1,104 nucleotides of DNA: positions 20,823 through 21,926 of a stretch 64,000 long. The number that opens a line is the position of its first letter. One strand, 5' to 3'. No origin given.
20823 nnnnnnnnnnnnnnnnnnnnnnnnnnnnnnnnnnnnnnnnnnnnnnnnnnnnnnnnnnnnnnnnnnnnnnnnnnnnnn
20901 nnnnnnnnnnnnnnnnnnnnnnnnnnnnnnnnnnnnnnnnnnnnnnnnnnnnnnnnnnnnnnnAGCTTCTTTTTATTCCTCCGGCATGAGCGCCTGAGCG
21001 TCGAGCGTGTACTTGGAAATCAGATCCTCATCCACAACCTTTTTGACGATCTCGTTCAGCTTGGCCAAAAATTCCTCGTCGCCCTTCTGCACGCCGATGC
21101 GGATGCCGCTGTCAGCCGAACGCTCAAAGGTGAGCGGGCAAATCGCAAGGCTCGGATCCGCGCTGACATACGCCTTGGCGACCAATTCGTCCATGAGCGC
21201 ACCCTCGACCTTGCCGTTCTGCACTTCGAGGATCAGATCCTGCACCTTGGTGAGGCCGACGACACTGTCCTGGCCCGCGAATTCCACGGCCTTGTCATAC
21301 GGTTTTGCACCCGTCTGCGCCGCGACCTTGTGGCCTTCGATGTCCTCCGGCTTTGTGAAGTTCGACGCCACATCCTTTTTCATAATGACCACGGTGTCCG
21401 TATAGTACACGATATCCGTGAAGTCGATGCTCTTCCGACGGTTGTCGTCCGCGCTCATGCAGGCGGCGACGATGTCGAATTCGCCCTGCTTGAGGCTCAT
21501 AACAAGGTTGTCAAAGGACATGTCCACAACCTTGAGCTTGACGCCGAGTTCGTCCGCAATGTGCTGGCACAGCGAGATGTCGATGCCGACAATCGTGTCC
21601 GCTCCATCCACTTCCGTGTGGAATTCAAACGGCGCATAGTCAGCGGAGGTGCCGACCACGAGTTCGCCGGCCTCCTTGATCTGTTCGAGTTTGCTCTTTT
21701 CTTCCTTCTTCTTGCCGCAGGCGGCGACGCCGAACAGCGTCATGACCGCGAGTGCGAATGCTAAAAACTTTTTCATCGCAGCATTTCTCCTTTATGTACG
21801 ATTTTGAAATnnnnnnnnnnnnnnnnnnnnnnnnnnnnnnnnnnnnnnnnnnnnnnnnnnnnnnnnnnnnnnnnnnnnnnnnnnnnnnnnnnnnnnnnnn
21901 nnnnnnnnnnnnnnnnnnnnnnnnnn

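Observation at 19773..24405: ABC importer + GTK-like aminotransferase + mu-crystallin-like enzyme: candidate cyclic ketimine/imino-acid pathway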

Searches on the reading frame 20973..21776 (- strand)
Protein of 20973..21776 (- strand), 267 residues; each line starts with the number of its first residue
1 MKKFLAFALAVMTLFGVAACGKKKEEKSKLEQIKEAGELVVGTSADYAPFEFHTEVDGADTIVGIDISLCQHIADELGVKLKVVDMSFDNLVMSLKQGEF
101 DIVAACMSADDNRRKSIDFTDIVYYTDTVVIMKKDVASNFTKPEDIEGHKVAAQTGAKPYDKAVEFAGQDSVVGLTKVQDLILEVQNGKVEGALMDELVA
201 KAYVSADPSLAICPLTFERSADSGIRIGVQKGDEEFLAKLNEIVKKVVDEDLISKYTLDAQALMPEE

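Call 3: search_protein_families(library=pfam, proteins=[window:20973-21776:-])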
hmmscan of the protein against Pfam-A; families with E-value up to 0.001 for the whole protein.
window:20973-21776:- (267 aa): 2 families
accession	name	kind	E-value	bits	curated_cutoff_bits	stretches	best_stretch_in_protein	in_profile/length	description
PF00497.25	SBP_bac_3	-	9e-29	100.3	26.4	1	39-251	1-120/132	Bacterial extracellular solute-binding proteins, family 3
PF10613.14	Lig_chan-Glu_bd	-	0.00034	21.1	30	0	54-134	20-113/115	Ligated ion channel L-glutamate- and glycine-binding site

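Call 4: search_protein_families(library=ncbifam, proteins=[window:20973-21776:-])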
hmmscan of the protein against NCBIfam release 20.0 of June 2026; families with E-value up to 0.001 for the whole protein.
window:20973-21776:- (267 aa): 13 families
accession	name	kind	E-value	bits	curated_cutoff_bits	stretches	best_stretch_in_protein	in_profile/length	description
TIGR01096.1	3A0103s03R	subfamily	1.8e-31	109.5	256.35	1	31-249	19-238/250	lysine/arginine/ornithine ABC transporter substrate-binding protein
NF008426.0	PRK11260.1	equivalog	4.2e-26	91.8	312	1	9-250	12-249/266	cystine ABC transporter substrate-binding protein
NF041765.1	ArtJ_Ecoli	equivalog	3e-22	79.4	510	1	36-250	20-230/243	arginine ABC transporter substrate-binding protein ArtJ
NF007029.0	PRK09495.1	equivalog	1e-21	77.9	303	1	34-250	22-232/248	glutamine ABC transporter substrate-binding protein GlnH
NF041764.1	ArtI_Ecoli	equivalog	1.3e-20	73.8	522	1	41-250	25-230/243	arginine ABC transporter substrate-binding protein ArtI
NF011583.0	PRK15007.1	subfamily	2.7e-20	72.7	358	1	40-249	24-229/243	arginine ABC transporter substrate-binding protein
NF008112.0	PRK10859.1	equivalog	4.8e-20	71.5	354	1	5-254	10-258/483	membrane-bound lytic murein transglycosylase MltF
NF052427.1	StpK7MSMEG_1200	equivalog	2.1e-16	59.6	900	1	31-197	356-515/601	serine/threonine protein kinase StpK7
NF011586.0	PRK15010.1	equivalog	4.7e-15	55.9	440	1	40-248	29-240/260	lysine/arginine/ornithine ABC transporter substrate-binding protein ArgT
NF011965.0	PRK15437.1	equivalog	1.4e-13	51.1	459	1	38-244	27-236/260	histidine ABC transporter substrate-binding protein HisJ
TIGR02995.1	ectoine_ehuB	equivalog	3.8e-13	49.3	190.9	1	12-264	8-267/275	ectoine/hydroxyectoine ABC transporter substrate-binding protein EhuB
NF008885.0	PRK11917.1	equivalog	1.1e-09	38.2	373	1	7-157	8-157/259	bifunctional adhesin/ABC transporter aspartate/glutamate-binding protein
NF008063.0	PRK10797.1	subfamily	5.2e-07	29.1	375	1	6-156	7-161/302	glutamate/aspartate ABC transporter substrate-binding protein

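Call 7: search_solved_structures(query=window:20973-21776:-, max_evalue=1e-10)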
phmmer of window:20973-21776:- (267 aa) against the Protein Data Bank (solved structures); distinct sequences matched with E-value up to 1e-10: 67 (the best 60 are shown).
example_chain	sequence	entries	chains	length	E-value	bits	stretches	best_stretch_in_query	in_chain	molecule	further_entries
4ymx_A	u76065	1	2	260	1.5e-41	145.7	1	3-248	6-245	ABC-type amino acid transport system, periplasmic component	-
4h5f_A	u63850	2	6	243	2.2e-40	141.9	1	28-263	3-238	Amino acid ABC superfamily ATP binding cassette transporter, binding protein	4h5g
4i62_A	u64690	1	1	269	1e-39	139.7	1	2-260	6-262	Amino acid ABC transporter, periplasmic amino acid-binding protein, putative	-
4prs_A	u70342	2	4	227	1.8e-31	112.7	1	30-247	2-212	ABC-type transporter, periplasmic subunit family 3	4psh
6svf_A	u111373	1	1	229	2.2e-31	112.4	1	30-247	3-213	Amino acid ABC transporter, periplasmic amino acid-binding protein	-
6ggv_A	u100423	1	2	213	4.4e-31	111.4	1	30-246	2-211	Amino acid ABC transporter, periplasmic amino acid-binding protein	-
6ggp_A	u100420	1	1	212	4.8e-31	111.3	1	30-246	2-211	Amino acid ABC transporter, periplasmic amino acid-binding protein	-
6q3u_A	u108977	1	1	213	3.2e-30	108.6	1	30-246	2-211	Amino acid ABC transporter, periplasmic amino acid-binding protein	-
5t0w_A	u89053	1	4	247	8.8e-28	100.6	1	28-249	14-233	AncCDT-1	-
5tuj_C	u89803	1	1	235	8.9e-28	100.6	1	28-249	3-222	Ancestral protein CDT-Anc1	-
4zv1_A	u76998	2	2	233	9.3e-28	100.5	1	37-248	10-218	AncQR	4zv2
6h30_A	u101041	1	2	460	3.1e-23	85.7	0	41-162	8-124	Glutamine ABC transporter permease and substrate binding protein protein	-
3vv5_A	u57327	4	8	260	1.7e-21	80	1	28-250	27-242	Amino acid ABC transporter, binding protein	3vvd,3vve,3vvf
2yln_A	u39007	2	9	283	1.8e-20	76.7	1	27-248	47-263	PUTATIVE ABC TRANSPORTER, PERIPLASMIC BINDING PROTEIN, AMINO ACID | ABC TRANSPORTER, PERIPLASMIC BINDING PROTEIN, AMINO ACID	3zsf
5jos_A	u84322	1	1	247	1.4e-19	73.8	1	28-247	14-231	Cyclohexadienyl dehydratase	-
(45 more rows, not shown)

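Call 48: search_solved_structures(query=window:20973-21776:-, max_evalue=1e-30, show_alignments=4)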
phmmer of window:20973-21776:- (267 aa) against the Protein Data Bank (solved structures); distinct sequences matched with E-value up to 1e-30: 7.
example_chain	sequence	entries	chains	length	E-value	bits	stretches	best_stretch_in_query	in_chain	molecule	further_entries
4ymx_A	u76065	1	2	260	1.5e-41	145.7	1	3-248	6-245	ABC-type amino acid transport system, periplasmic component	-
4h5f_A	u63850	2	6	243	2.2e-40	141.9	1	28-263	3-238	Amino acid ABC superfamily ATP binding cassette transporter, binding protein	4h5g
4i62_A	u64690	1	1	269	1e-39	139.7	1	2-260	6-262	Amino acid ABC transporter, periplasmic amino acid-binding protein, putative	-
4prs_A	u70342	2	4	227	1.8e-31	112.7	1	30-247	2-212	ABC-type transporter, periplasmic subunit family 3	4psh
6svf_A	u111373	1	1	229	2.2e-31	112.4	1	30-247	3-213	Amino acid ABC transporter, periplasmic amino acid-binding protein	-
6ggv_A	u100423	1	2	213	4.4e-31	111.4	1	30-246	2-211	Amino acid ABC transporter, periplasmic amino acid-binding protein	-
6ggp_A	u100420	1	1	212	4.8e-31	111.3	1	30-246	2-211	Amino acid ABC transporter, periplasmic amino acid-binding protein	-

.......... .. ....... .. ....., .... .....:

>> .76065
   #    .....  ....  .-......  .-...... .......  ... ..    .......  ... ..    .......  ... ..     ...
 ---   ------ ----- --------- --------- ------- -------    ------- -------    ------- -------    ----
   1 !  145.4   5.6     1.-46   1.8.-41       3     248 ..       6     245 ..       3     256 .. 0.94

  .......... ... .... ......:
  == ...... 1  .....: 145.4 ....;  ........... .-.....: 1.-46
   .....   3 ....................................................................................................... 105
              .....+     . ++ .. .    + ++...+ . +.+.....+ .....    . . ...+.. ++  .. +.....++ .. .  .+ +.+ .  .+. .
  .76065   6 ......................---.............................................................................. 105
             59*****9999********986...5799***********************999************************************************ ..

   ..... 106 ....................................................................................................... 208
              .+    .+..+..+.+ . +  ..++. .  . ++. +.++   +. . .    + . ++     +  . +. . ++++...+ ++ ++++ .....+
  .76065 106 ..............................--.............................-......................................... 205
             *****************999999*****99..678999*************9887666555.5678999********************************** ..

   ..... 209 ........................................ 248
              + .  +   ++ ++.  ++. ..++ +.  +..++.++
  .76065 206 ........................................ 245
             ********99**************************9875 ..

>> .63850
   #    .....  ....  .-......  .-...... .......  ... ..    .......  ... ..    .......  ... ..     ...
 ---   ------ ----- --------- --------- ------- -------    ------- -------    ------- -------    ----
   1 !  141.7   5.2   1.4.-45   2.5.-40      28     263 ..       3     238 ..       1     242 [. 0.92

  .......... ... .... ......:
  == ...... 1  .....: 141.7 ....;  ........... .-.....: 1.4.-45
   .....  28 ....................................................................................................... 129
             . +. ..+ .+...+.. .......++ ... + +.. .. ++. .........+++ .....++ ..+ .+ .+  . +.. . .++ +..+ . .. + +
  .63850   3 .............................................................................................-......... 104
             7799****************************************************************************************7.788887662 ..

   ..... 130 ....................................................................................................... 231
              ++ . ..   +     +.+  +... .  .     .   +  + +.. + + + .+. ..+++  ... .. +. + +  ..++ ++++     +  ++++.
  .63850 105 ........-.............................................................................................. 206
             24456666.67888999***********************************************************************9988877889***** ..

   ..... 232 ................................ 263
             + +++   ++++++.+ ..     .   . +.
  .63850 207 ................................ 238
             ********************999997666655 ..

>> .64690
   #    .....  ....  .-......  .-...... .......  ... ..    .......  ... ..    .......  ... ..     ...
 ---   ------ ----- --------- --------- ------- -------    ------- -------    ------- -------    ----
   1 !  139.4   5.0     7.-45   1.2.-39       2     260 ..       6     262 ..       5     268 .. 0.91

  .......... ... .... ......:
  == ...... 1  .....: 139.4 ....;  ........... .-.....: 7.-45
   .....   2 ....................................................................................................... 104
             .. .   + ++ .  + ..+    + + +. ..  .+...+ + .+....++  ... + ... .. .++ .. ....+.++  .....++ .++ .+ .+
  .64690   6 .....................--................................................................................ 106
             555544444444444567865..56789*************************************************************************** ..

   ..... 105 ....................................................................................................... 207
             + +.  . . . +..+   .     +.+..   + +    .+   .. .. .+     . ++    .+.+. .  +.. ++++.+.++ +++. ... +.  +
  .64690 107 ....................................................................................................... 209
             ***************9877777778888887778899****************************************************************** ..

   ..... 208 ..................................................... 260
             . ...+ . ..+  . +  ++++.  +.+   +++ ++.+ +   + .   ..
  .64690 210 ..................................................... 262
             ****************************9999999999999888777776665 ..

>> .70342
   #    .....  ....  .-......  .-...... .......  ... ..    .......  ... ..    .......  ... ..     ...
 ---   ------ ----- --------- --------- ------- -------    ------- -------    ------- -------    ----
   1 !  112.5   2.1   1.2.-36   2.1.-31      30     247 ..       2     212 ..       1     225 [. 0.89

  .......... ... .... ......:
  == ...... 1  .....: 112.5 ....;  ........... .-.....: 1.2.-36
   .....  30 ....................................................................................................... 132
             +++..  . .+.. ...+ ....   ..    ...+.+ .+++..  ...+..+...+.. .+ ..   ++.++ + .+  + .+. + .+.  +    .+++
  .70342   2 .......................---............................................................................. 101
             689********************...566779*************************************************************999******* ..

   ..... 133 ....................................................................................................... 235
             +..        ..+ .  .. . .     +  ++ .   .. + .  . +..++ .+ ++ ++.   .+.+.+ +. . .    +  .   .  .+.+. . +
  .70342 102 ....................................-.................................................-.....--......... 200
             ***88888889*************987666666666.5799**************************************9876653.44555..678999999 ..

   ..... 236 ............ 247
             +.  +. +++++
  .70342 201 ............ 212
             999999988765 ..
